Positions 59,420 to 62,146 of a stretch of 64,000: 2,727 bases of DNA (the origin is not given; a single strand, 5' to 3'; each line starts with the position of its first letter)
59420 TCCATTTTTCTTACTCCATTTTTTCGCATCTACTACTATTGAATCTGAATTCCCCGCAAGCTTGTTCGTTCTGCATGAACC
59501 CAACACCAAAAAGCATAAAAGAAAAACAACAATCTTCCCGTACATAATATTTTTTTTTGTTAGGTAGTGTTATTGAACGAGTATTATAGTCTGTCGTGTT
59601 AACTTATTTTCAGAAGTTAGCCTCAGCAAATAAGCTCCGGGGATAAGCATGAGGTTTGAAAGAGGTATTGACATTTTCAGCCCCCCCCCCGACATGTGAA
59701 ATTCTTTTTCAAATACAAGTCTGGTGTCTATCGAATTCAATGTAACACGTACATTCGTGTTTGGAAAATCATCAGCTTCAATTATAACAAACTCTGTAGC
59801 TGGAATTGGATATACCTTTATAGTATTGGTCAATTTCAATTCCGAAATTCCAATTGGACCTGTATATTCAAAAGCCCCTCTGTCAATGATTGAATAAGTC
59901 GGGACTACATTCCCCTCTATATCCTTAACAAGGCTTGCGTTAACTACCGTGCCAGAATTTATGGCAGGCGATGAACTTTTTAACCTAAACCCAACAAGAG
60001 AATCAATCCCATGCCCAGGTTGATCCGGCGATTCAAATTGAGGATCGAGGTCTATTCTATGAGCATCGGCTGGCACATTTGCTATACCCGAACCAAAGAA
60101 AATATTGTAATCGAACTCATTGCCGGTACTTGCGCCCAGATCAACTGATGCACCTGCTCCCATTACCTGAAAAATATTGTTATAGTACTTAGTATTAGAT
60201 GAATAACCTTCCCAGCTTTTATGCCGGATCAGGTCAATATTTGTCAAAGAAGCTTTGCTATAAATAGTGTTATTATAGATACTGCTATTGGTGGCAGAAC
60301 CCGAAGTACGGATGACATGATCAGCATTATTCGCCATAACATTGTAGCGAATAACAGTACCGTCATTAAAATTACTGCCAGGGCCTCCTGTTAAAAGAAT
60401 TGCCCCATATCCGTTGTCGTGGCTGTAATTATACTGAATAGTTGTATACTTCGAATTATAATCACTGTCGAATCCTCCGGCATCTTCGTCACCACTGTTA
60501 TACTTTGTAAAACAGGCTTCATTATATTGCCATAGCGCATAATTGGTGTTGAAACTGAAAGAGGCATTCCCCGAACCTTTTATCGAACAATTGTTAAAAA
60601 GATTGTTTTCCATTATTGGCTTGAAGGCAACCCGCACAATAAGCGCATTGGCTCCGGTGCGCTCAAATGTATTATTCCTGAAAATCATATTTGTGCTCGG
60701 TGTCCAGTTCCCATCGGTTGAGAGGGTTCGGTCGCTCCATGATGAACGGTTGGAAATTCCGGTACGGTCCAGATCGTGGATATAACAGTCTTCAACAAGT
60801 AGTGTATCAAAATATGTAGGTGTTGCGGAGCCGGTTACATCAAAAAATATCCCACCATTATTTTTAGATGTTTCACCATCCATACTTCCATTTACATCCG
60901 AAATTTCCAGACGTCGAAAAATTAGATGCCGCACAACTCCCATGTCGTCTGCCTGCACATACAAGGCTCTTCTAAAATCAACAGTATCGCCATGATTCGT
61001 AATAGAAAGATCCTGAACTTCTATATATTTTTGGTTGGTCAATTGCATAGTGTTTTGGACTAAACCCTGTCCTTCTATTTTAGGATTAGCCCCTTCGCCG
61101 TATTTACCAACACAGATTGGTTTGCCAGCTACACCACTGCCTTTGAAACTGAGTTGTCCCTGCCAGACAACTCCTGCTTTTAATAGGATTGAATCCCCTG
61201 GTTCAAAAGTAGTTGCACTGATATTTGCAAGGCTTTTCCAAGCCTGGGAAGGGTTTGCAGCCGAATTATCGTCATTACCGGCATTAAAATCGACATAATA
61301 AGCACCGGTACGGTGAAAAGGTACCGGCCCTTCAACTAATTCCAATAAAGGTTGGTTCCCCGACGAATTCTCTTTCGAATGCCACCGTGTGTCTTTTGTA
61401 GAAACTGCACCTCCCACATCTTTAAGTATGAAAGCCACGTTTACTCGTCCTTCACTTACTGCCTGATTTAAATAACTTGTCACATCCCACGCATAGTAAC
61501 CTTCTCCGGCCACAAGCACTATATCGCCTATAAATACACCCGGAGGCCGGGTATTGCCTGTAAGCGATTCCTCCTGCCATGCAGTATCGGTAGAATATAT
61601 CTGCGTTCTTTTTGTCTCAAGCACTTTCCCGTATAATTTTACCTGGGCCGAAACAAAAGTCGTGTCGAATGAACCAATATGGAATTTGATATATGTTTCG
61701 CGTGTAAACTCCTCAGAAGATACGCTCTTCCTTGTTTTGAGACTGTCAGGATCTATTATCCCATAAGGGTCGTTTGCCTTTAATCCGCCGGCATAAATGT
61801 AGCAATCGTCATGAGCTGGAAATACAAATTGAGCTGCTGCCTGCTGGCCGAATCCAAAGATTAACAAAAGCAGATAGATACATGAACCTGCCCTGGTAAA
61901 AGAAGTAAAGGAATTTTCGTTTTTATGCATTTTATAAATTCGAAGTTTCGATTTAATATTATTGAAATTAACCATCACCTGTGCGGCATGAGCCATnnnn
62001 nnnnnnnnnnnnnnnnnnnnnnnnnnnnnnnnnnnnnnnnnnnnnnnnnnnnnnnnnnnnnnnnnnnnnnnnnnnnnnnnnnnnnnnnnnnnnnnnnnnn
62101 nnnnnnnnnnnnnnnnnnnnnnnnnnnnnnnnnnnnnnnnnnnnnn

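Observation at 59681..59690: G10 homopolymer inside the T9SS sorting domain of the PUL-encoded beta-helix enzyme: candidate phase-variable secretion switch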

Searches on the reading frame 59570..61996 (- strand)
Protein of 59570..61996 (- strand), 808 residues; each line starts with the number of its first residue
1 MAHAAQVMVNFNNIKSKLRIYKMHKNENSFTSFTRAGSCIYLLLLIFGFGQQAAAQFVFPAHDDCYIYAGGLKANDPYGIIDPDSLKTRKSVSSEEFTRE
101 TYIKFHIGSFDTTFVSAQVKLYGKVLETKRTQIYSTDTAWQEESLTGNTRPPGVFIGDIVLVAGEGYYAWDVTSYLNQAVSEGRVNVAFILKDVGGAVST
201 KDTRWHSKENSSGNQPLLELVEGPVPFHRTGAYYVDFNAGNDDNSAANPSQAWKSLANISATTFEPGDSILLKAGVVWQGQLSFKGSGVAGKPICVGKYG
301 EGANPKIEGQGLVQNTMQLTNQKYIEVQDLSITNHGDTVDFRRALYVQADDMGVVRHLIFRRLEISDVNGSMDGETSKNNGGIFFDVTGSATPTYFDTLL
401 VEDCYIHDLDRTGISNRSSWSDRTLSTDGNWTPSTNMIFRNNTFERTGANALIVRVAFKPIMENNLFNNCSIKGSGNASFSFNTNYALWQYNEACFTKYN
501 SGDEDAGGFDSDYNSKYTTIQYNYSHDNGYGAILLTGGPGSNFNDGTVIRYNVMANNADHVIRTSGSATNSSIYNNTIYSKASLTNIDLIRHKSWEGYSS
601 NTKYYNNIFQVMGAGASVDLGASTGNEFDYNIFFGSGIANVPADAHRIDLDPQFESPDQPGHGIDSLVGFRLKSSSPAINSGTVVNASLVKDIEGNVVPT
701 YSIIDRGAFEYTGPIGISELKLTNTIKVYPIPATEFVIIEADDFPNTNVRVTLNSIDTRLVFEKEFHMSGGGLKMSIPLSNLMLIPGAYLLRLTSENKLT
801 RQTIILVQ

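Call 4: search_protein_families(library=pfam, proteins=[window:59570-61930:-], max_evalue=0.01)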
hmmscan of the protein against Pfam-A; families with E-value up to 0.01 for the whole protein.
window:59570-61930:- (786 aa): 3 families
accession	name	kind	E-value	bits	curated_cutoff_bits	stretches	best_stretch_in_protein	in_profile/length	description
PF24517.2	CBM96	-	1.6e-23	83.8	26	1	36-198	4-162/164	Carbohydrate-binding module family 96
PF18962.6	Por_Secre_tail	-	1.4e-05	25.7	27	1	706-783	1-75/75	Secretion system C-terminal sorting domain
PF13229.12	Beta_helix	-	0.0001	22.4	25.9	1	380-556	14-158/158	Right handed beta helix region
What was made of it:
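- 59861..61303 (-): Right-handed beta-helix catalytic core (about aa 210-690), closest in fold to GH136 lacto-N-biosidases. Pfam Beta_helix scores 22.4 bits, below its cut-off (call 4).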

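Call 5: search_protein_families(library=ncbifam, proteins=[window:59570-61930:-], max_evalue=1)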
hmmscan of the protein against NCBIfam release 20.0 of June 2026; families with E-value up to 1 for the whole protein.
window:59570-61930:- (786 aa): 3 families
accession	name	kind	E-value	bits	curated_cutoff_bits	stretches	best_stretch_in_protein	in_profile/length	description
NF033679.1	DNRLRE_dom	domain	2.1e-18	66.9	34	1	50-198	8-163/164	DNRLRE domain-containing protein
NF041518.1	choice_anch_Q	domain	3.8e-05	23.8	25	1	648-689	17-57/58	choice-of-anchor Q domain-containing protein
TIGR04183.1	Por_Secre_tail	domain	0.001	19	23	1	706-783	1-70/72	T9SS type A sorting domain-containing protein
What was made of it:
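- The gene has a T9SS type A CTD (calls 4, 5). The CTD HMM scores are at the threshold (calls 4, 5).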

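Call 6: find_homologous_proteins(query=window:59570-61930:-, max_evalue=1e-10)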
Query window:59570-61930:- (786 aa): 347 proteins with E <= 1e-10 among 8000 candidates; the best 120 are listed.
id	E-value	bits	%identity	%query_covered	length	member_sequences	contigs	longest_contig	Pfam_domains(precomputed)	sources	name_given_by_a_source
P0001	0.0e+0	1721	98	98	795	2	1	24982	PF24517.3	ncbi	ncbi:MAG: DUF7594 domain-containing protein [Bacteroidales bacterium]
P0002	0.0e+0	1377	76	100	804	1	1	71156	PF24517.3,PF18962.8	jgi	-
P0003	0.0e+0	1310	71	100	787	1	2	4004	PF24517.3,PF18962.8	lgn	-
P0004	0.0e+0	1293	71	100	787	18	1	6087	PF24517.3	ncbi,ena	-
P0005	0.0e+0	1272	71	98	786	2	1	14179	PF24517.3,PF18962.8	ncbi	-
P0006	0.0e+0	1257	69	98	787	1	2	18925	PF24517.3,PF18962.8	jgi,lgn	jgi:tRNA(Leu) C34 or U34 (ribose-2'-O)-methylase TrmL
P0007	0.0e+0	1220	69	96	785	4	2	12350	PF24517.3,PF18962.8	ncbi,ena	-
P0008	0.0e+0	1217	69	99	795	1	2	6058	PF13229.13,PF24517.3,PF18962.8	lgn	-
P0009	0.0e+0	1181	67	96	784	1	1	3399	PF24517.3,PF18962.8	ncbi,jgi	jgi:hypothetical protein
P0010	0.0e+0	1180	66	98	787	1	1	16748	PF13229.13,PF24517.3,PF18962.8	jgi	jgi:hypothetical protein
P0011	0.0e+0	1166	65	98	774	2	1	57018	PF24517.3,PF18962.8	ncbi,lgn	-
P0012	0.0e+0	1115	63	98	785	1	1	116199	PF24517.3,PF18962.8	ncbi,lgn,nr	ncbi:MAG: DNRLRE domain-containing protein [Bacteroidetes bacterium]|nr:DNRLRE domain-containing pro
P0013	0.0e+0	1085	62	98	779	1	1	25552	PF24517.3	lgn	-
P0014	0.0e+0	1085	62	97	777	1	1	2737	PF13229.13,PF24517.3,PF18962.8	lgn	-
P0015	0.0e+0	1067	61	98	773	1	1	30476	PF24517.3,PF18962.8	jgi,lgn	jgi:hypothetical protein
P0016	0.0e+0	1047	60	98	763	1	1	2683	PF24517.3,PF18962.8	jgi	jgi:hypothetical protein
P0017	0.0e+0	1033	59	98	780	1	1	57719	PF13229.13,PF24517.3,PF18962.8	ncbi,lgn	-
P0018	0.0e+0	1031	59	97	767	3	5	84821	PF24517.3,PF18962.8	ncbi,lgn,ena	-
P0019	0.0e+0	1030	60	98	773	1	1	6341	PF13229.13,PF24517.3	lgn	-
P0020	0.0e+0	1028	59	98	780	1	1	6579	PF13229.13,PF24517.3,PF18962.8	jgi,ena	jgi:hypothetical protein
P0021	0.0e+0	1027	58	98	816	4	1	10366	PF24517.3,PF18962.8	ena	-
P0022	0.0e+0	1017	58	97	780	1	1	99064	PF24517.3,PF18962.8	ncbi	ncbi:MAG: DUF7594 domain-containing protein [Bacteroidales bacterium]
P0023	0.0e+0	1012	58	96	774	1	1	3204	PF13229.13,PF24517.3,PF18962.8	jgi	jgi:hypothetical protein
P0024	4.3e-298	1009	58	98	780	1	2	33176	PF24517.3,PF18962.8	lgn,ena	-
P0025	6.2e-298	1008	59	96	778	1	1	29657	PF24517.3,PF18962.8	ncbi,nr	ncbi:MAG: DNRLRE domain-containing protein [Bacteroidetes bacterium]|nr:DNRLRE domain-containing pro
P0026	3.4e-296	1003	58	98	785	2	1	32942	PF24517.3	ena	-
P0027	2.2e-295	1000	58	96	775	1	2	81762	PF13229.13,PF24517.3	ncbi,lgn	-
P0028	3.7e-295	999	57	98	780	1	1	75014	PF24517.3,PF18962.8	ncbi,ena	-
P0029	1.4e-290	984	57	98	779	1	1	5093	PF24517.3,PF18962.8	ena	-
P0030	2.8e-289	980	57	98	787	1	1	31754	PF13229.13,PF24517.3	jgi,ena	jgi:hypothetical protein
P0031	8.4e-287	971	57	97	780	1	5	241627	PF13229.13,PF24517.3,PF18962.8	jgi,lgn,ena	-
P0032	2.7e-285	967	73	72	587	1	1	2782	PF24517.3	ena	-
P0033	8.0e-242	823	50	94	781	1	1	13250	PF24517.3,PF18962.8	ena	-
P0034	1.5e-227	776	51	89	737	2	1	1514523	PF24517.3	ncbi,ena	-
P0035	4.2e-225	767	53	86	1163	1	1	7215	PF24517.3,PF18962.8,PF13620.13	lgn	-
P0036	1.1e-217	743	52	86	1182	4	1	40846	PF24517.3,PF18962.8,PF13620.13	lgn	-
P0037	1.7e-217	742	46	95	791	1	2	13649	PF24517.3,PF18962.8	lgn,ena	-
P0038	5.2e-212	724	52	84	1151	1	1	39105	PF24517.3,PF18962.8,PF13620.13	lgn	-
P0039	9.1e-204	697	54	75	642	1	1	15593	PF24517.3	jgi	-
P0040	2.9e-197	675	61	64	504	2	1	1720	PF13229.13,PF18962.8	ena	-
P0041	3.3e-169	583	45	81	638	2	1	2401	PF18962.8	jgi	jgi:hypothetical protein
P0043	4.9e-149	516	44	73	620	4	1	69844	PF18962.8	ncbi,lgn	-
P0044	2.8e-147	510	37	95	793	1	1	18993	PF13229.13,PF24517.3,PF18962.8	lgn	-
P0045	2.0e-146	507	38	83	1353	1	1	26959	PF03629.25,PF24517.3,PF18962.8,PF06848.18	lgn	-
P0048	2.7e-142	494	46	61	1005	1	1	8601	PF24517.3,PF00688.25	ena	-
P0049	3.7e-142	493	37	96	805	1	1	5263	PF13229.13,PF24517.3,PF18962.8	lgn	-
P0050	4.6e-142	493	44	72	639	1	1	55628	PF18962.8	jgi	jgi:hypothetical protein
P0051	5.4e-141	489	39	82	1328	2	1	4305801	PF03629.25,PF24517.3,PF18962.8,PF06848.18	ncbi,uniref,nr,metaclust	ncbi:CBM96 family carbohydrate-binding protein [Formosa haliotis]|uniref:CBM96 family carbohydrate-b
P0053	4.8e-140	486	40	82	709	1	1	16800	PF24517.3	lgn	-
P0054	1.4e-139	485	36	96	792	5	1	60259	PF13229.13,PF24517.3,PF18962.8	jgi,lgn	-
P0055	2.6e-139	484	45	65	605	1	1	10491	PF13229.13,PF18962.8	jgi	jgi:hypothetical protein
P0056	3.6e-139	483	40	86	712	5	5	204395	PF24517.3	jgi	jgi:hypothetical protein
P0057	4.0e-139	483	39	86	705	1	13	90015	PF13229.13,PF24517.3,PF05048.20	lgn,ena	-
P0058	9.6e-139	482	44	72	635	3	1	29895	PF18962.8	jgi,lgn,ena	-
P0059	2.0e-138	481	38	86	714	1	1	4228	PF24517.3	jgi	jgi:hypothetical protein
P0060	2.2e-138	481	38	91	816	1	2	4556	PF24517.3,PF18962.8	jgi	jgi:hypothetical protein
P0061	2.2e-138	481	48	62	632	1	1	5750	PF18962.8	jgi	jgi:hypothetical protein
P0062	3.0e-138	480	42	72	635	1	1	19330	PF13229.13,PF18962.8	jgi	-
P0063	6.7e-138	479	38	83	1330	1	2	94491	PF03629.25,PF24517.3,PF18962.8,PF06848.18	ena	-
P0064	8.5e-138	479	40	86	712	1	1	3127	PF24517.3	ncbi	-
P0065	1.0e-137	478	38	85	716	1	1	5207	PF13229.13,PF24517.3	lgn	-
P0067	4.6e-137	476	37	83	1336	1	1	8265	PF03629.25,PF24517.3,PF18962.8,PF06848.18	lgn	-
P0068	9.5e-137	475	39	85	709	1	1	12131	PF24517.3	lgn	-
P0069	2.3e-136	474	36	98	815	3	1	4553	PF24517.3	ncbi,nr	ncbi:MAG TPA: DNRLRE domain-containing protein [Mariniphaga sp.]|nr:DNRLRE domain-containing protein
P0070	3.5e-136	473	36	97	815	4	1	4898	PF24517.3,PF18962.8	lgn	-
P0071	8.2e-136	472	44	64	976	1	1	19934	PF24517.3,PF18962.8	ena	-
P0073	2.7e-135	470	39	85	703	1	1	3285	PF24517.3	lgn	-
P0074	5.3e-135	470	36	96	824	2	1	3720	PF24517.3,PF18962.8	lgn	-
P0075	1.8e-134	468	48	62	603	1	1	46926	PF18962.8,PF13860.13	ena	-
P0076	1.1e-133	465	45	61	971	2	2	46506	PF24517.3,PF18962.8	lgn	-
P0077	1.3e-133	465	38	85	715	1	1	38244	PF13229.13,PF24517.3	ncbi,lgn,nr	ncbi:MAG TPA: choice-of-anchor Q domain-containing protein [Flavisolibacter sp.]|nr:choice-of-anchor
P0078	1.5e-133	465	37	83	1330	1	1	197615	PF03629.25,PF24517.3,PF18962.8,PF06848.18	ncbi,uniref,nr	ncbi:DNRLRE domain-containing protein [uncultured Formosa sp.]|uniref:CBM96 family carbohydrate-bind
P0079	5.0e-133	463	36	98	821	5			PF24517.3,PF18962.8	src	-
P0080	7.9e-133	462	38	89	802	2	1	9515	PF24517.3,PF18962.8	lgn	-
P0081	5.1e-132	460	36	97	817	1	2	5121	PF24517.3,PF18962.8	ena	-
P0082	8.3e-132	459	42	72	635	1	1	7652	PF18962.8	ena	-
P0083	1.0e-131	459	37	86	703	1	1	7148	PF24517.3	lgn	-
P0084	1.2e-131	458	38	85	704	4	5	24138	PF24517.3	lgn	-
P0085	1.7e-131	458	38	85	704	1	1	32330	PF24517.3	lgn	-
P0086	1.6e-130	455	37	83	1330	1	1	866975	PF03629.25,PF24517.3,PF18962.8,PF06848.18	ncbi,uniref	ncbi:DNRLRE domain-containing protein [Formosa undariae]|uniref:DNRLRE domain-containing protein n=1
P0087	2.5e-130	454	35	98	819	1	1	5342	PF24517.3,PF18962.8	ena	-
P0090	2.6e-129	451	39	76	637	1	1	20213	PF24517.3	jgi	jgi:hypothetical protein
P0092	1.5e-128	448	35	98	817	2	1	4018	PF24517.3,PF18962.8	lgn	-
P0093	2.9e-127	444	37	85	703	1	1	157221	PF24517.3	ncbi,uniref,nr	ncbi:CBM96 family carbohydrate-binding protein [Niastella populi]|uniref:Carbohydrate-binding module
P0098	4.2e-125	437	39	78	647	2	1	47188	PF24517.3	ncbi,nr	ncbi:hypothetical protein FACS1894182_05900 [Bacteroidia bacterium]|nr:hypothetical protein FACS1894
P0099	1.9e-124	435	40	72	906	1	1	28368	PF24517.3,PF18962.8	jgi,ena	-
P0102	1.1e-123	432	42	67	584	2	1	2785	PF24517.3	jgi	-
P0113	5.6e-120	420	43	61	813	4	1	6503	PF24517.3,PF18962.8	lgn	-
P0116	3.3e-119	417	43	64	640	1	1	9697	PF13229.13,PF18962.8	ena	-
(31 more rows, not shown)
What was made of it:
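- On T9SS type A CTD cargo protein: Most close homologues carry a precomputed PF18962 hit (call 6).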

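Call 9: find_encoding_contigs(protein=P0001, flank=10000, max_places=10)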
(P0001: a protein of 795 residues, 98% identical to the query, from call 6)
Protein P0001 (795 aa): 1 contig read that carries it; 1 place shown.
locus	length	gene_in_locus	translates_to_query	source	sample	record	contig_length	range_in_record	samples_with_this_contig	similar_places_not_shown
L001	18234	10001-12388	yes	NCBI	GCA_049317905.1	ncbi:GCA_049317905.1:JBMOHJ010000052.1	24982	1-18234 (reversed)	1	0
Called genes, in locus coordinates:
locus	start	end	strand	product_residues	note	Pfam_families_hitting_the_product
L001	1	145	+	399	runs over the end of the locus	PF01053:Cys_Met_Meta_PP, PF00155:Aminotran_1_2 (weak)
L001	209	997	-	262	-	PF01346:FKBP_N, PF00254:FKBP_C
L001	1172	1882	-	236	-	PF10108:DNA_pol_B_exo2, PF13482:RNase_H_2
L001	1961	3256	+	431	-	-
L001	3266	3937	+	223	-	PF05430:Methyltransf_30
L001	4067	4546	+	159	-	PF00293:NUDIX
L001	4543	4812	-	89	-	PF00708:Acylphosphatase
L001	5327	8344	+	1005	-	PF13620:CarboxypepD_reg, PF13715:CarbopepD_reg_2, PF07715:Plug, PF00593:TonB_dep_Rec_b-barrel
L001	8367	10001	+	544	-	PF14322:SusD-like_3, PF07980:SusD_RagB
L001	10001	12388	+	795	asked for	PF24517:CBM96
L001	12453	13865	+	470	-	-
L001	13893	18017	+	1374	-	PF08450:SGL (faint), PF07494:Reg_prop (weak), PF07495:Y_Y_Y, PF00512:HisKA, PF02518:HATPase_c, PF00072:Response_reg, PF12833:HTH_18, PF00165:HTH_AraC, +1 more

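Call 10: find_encoding_contigs(protein=window:59570-61996:-, flank=10000, max_places=10)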
Protein window:59570-61996:- (808 aa): no gene with exactly this product is on record in the collection.

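Call 13: find_related_loci(query=window:59570-61930:-, collection=genome_contigs, flank=6000)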
Query window:59570-61930:- (786 aa) in genome_contigs; peptide patterns used: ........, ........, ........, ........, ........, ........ (x = any residue, [..] = any of these).
42 stretches matched a pattern; 9 encode a relative of the query (tblastn E <= 1e-3); 9 distinct loci.
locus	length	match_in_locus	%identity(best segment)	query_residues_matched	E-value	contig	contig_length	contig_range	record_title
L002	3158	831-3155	71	1-774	0e+0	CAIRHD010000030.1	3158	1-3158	MAG: uncultured Bacteroidales bacterium isolate KTt_bin-0938 genome assembly, contig: bin-0938:030/629, whole genome sho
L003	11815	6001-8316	71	16-786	0e+0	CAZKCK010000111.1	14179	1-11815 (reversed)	MAG TPA_asm: uncultured Bacteroidales bacterium isolate SRP272421_co2_161 genome assembly, contig: NODE_14152_length_141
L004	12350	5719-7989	69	30-786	0e+0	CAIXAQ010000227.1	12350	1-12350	MAG: uncultured Bacteroidales bacterium isolate LJ-5-9m_bin-0023 genome assembly, contig: bin-0023:227/995, whole genome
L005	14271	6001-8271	66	17-772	0e+0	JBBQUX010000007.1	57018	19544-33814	MAG: Bacteroidales bacterium isolate Co_metawrap_1956 Cmw_1956_k141_4217646_length_57018_cov_15.0000, whole genome shotg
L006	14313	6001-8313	63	14-785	0e+0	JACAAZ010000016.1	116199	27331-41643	MAG: Bacteroidetes bacterium isolate Cfx3-02 MAG02_16, whole genome shotgun sequence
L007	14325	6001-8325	59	15-785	0e+0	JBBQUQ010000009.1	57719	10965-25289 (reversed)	MAG: Bacteroidales bacterium isolate Co_metawrap_1939 Cmw_1939_k141_1908736_length_57719_cov_10.0000, whole genome shotg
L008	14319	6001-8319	58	15-786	0e+0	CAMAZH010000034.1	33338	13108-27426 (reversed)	MAG: Chitinophaga pinensis isolate MiH-14oct19-155 genome assembly, contig: MiH-14oct19-C2356, whole genome shotgun sequ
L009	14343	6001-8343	57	9-785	0e+0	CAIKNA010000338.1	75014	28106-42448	MAG: uncultured Bacteroidales bacterium isolate AlinenLipids_bin-7146 genome assembly, contig: bin-7146:338/409, whole g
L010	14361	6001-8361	70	1-786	0e+0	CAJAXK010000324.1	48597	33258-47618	MAG: uncultured Bacteroidales bacterium isolate Loc080925-8-8m_bin-499 genome assembly, contig: bin-499:324/498, whole g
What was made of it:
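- Tried and rejected: The species itself is not represented (call 13).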

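Call 14: list_cluster_members(proteins=[P0001, window:59570-61996:-, window:59570-61930:-])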
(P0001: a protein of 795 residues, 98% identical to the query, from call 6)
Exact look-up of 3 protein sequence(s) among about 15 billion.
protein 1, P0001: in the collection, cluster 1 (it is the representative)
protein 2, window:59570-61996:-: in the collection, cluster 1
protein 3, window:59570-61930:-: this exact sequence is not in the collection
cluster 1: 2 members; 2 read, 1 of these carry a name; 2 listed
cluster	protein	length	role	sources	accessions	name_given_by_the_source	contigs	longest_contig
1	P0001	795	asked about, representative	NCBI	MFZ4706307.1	MAG: DUF7594 domain-containing protein [Bacteroidales bacterium]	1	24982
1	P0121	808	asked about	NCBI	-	-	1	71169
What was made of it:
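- Tried and rejected: The 808-aa protein is in the protein collection as P0121, and its 90% cluster has only two members (call 14).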

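Call 24: find_related_loci(query=window:59570-61930:-, collection=metagenome_contigs, flank=3000)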
Query window:59570-61930:- (786 aa) in metagenome_contigs; peptide patterns used: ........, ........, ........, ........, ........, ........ (x = any residue, [..] = any of these).
78 stretches matched a pattern; 2 encode a relative of the query (tblastn E <= 1e-3); 2 distinct loci.
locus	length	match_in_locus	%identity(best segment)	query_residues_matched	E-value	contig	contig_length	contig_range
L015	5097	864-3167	57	17-786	0e+0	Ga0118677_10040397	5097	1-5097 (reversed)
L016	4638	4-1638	66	228-772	0e+0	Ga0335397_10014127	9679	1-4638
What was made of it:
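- Tried and rejected: A protein-guided metagenome scan found only relatives at 57-66% identity (call 24).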

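Call 41: find_encoding_contigs(protein=P0002, flank=6000, max_places=3)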
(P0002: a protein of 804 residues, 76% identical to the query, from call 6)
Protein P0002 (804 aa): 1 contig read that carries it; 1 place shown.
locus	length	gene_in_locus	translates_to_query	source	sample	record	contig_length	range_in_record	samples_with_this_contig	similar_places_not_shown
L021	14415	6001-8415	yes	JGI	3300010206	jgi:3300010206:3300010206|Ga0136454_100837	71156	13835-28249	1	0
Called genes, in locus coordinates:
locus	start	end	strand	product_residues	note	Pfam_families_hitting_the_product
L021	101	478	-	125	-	PF07291:MauE (weak), PF07681:DoxX, PF13564:DoxX_2 (weak)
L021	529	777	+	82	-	-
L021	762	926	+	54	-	-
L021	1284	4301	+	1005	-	PF13620:CarboxypepD_reg, PF13715:CarbopepD_reg_2, PF07715:Plug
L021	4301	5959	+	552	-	PF14322:SusD-like_3, PF07980:SusD_RagB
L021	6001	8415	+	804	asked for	PF24517:CBM96, PF18962:Por_Secre_tail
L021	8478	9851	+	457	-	-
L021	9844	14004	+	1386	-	PF08450:SGL (faint), PF07494:Reg_prop (weak), PF07495:Y_Y_Y, PF00512:HisKA, PF02518:HATPase_c, PF00072:Response_reg, PF12833:HTH_18, PF00165:HTH_AraC, +1 more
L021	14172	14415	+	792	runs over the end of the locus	PF09479:Flg_new (faint), PF18998:Flg_new_2, PF18962:Por_Secre_tail (faint)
